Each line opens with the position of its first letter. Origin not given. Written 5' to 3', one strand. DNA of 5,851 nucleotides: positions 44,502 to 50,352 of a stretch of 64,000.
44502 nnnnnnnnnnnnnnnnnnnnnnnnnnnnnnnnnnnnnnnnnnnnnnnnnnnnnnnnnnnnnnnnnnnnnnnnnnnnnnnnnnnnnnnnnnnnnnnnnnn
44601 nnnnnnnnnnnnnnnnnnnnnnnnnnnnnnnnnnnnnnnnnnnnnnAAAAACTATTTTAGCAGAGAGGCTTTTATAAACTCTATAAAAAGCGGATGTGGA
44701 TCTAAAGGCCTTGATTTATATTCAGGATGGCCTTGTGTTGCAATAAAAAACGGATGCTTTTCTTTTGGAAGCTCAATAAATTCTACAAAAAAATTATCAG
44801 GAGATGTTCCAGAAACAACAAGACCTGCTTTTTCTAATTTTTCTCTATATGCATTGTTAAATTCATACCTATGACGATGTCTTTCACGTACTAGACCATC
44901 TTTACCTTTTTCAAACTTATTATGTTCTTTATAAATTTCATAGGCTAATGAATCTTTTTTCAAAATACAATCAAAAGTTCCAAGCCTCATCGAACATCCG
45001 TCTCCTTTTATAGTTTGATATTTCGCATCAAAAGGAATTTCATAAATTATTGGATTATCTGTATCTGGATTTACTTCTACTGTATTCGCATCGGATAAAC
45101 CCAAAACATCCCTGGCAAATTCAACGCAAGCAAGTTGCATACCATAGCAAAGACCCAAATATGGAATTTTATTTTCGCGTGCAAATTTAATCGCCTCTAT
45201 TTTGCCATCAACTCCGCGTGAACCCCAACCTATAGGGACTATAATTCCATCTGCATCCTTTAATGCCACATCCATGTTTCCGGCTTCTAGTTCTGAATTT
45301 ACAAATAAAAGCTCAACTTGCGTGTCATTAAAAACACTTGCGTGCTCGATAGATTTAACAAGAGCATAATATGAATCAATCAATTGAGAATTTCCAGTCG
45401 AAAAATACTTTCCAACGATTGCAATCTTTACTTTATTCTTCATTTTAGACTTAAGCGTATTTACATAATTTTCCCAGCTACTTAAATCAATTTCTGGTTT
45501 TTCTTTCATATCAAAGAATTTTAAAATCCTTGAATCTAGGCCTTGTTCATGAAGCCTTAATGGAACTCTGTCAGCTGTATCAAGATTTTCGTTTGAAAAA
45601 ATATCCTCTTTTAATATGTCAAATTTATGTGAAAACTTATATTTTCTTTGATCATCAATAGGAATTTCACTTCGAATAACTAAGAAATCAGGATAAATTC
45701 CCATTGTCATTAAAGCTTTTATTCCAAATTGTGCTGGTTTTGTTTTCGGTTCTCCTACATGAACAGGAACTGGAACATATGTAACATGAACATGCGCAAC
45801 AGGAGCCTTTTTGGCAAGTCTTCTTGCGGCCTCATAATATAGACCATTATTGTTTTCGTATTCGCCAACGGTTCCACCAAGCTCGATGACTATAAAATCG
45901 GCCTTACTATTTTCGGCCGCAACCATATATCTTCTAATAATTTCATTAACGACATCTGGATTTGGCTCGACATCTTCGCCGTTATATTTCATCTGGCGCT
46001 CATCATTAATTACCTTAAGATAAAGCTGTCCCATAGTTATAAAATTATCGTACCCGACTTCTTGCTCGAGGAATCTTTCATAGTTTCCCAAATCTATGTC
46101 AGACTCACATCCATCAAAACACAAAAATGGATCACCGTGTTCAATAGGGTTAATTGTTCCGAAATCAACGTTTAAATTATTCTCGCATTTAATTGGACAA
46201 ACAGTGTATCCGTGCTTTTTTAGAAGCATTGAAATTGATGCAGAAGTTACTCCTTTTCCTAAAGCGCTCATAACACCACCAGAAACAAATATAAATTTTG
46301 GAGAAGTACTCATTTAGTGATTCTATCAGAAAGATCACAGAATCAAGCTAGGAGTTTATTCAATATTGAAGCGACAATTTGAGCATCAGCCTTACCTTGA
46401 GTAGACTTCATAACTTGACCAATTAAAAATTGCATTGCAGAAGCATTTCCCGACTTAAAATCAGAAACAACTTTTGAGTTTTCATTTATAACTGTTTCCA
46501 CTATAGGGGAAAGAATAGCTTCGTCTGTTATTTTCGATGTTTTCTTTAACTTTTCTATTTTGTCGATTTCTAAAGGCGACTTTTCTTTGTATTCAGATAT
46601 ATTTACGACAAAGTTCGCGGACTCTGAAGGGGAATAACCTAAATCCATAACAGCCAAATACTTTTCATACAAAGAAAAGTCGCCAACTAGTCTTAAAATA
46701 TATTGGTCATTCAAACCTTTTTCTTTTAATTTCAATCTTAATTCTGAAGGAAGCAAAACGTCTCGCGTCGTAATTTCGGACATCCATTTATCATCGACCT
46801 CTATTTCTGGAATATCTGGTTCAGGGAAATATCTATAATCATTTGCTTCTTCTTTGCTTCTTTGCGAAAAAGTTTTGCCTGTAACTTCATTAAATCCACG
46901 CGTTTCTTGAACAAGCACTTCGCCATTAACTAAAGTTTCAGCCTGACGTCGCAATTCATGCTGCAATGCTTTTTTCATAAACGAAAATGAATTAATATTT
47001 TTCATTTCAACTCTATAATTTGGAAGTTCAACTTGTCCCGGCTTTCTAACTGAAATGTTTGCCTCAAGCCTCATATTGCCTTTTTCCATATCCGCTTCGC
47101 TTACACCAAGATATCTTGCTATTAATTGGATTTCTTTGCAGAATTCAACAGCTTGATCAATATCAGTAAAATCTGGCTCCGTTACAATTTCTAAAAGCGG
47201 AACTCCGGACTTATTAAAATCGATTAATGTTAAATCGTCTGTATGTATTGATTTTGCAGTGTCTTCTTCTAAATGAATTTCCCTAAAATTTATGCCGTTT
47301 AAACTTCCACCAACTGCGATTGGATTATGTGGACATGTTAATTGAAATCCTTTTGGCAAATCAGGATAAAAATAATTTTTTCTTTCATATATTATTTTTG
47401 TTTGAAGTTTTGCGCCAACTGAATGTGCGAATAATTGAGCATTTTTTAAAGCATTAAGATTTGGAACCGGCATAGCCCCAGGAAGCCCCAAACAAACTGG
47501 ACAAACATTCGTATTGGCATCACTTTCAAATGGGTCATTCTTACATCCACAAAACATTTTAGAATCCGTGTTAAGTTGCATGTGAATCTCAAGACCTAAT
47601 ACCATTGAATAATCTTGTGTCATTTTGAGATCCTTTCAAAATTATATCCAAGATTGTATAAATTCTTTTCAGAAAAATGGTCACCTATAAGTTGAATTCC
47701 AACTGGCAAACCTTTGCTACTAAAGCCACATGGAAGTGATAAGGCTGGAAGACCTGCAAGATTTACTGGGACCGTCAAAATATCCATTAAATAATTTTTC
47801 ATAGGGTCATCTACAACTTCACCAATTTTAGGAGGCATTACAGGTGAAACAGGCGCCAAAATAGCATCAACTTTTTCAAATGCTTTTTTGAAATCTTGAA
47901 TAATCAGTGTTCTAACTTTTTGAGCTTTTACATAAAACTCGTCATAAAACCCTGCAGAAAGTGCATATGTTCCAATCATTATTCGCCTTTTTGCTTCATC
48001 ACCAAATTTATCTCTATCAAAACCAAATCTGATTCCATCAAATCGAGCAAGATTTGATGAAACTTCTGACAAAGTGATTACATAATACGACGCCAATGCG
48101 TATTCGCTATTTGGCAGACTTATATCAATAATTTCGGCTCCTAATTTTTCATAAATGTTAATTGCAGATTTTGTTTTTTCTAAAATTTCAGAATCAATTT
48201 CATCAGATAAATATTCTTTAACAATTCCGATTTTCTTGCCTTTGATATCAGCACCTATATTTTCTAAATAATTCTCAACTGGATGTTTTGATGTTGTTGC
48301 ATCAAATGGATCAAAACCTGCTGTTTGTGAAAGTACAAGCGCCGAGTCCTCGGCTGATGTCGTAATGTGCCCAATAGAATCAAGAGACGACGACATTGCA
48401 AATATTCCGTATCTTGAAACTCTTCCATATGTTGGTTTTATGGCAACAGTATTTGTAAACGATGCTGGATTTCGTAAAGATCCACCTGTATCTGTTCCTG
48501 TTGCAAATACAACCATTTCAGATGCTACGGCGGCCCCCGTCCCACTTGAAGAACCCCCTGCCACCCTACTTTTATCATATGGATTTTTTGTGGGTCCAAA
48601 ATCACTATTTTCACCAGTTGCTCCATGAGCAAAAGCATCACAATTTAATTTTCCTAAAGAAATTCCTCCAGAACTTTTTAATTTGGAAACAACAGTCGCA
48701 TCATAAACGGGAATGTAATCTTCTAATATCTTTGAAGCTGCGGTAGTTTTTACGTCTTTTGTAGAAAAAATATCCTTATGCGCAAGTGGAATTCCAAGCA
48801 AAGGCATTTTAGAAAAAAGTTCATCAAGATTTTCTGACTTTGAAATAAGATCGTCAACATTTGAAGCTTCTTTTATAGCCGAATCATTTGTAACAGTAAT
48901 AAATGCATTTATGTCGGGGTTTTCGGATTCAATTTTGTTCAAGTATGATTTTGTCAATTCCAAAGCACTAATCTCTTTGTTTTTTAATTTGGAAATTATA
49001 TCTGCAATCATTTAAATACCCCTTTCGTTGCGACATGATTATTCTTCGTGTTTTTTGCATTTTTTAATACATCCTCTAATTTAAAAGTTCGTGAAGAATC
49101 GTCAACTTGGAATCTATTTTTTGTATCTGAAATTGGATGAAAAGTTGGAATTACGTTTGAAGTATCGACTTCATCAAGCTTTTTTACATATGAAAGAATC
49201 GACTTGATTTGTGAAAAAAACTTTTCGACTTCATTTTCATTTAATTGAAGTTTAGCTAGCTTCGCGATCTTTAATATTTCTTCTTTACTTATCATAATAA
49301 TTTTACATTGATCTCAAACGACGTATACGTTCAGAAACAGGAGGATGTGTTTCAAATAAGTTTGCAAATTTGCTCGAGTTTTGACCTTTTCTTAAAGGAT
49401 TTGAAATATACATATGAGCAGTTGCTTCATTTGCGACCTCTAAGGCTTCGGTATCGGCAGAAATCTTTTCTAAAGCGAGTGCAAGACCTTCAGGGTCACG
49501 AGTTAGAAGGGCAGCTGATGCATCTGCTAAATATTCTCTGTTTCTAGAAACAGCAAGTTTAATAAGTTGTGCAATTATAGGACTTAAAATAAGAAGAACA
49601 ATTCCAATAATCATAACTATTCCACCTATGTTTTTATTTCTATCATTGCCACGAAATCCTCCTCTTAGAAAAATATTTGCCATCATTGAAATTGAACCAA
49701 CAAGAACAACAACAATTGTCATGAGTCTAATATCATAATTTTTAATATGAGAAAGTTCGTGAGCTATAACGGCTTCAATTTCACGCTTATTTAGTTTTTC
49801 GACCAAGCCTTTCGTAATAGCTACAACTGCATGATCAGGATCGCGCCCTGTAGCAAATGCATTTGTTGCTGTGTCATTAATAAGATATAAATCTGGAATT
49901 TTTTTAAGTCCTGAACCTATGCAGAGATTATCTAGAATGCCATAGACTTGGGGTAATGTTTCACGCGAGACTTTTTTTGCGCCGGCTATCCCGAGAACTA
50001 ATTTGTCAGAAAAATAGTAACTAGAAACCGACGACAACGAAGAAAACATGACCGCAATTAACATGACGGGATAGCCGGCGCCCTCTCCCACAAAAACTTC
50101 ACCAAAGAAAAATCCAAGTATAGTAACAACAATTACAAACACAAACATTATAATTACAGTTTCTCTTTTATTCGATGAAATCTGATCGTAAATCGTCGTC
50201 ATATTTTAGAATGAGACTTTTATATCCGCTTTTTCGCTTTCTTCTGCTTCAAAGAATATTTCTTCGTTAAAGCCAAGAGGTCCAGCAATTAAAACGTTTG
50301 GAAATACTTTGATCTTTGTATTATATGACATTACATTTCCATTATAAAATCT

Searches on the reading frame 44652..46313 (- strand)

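Call 22: search_protein_families(library=pfam, proteins=[window:44652-46313:-], max_evalue=0.00001)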
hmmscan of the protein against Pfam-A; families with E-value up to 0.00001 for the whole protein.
window:44652-46313:- (553 aa): 2 families
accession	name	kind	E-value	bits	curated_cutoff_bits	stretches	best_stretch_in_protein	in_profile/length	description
PF06418.20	CTP_synth_N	-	1.1e-77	261.4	26.1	1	6-268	1-264/265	CTP synthase N-terminus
PF00117.34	GATase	-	4e-31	108.6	22.8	1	311-548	2-189/190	Glutamine amidotransferase class-I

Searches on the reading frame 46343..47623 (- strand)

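Call 69: search_protein_families(library=pfam, proteins=[window:46343-47623:-], max_evalue=0.00001)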
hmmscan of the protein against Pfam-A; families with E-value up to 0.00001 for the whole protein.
window:46343-47623:- (426 aa): 2 families
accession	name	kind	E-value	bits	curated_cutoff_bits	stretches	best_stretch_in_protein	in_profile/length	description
PF02934.20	GatB_N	-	1.3e-98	330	23.4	1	7-281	1-276/277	GatB/GatE catalytic domain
PF02637.23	GatB_Yqey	-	2.9e-19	69.9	27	1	347-425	73-148/148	GatB domain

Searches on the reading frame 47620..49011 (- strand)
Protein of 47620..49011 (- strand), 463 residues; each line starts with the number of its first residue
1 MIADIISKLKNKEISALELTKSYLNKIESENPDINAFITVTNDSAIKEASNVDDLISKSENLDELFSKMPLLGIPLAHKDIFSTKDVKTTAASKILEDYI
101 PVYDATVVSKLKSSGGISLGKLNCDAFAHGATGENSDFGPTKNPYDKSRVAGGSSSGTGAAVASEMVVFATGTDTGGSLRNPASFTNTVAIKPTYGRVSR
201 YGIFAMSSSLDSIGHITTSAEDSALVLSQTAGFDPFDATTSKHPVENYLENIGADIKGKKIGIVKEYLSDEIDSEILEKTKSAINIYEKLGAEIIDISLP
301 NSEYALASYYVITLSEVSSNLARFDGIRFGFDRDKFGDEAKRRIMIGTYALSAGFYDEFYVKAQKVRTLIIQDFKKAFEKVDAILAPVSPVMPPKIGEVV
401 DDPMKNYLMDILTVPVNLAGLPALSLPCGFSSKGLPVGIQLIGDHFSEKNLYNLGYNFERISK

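Call 69: search_protein_families(library=pfam, proteins=[window:47620-49011:-], max_evalue=0.00001)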
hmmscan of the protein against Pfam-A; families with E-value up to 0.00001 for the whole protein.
window:47620-49011:- (463 aa): 1 family
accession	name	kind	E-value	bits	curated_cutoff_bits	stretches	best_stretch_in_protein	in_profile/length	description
PF01425.27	Amidase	-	1.9e-132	443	27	1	18-451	1-444/445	Amidase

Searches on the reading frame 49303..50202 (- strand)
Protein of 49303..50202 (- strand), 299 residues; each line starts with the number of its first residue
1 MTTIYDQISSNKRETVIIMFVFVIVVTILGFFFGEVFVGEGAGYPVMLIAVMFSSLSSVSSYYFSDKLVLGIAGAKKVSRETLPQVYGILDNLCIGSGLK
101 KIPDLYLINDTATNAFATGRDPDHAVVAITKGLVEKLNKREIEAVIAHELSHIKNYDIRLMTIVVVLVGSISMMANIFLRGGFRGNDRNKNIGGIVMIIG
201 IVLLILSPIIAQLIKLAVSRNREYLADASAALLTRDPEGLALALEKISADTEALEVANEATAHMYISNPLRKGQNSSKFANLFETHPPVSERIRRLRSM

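Call 69: search_protein_families(library=pfam, proteins=[window:49303-50202:-], max_evalue=0.00001)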
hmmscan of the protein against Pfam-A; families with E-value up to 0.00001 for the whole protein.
window:49303-50202:- (299 aa): 1 family
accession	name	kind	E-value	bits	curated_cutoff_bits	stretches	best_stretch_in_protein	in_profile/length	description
PF01435.24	Peptidase_M48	-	1.1e-31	110.5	20.3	1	91-298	12-184/186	Peptidase family M48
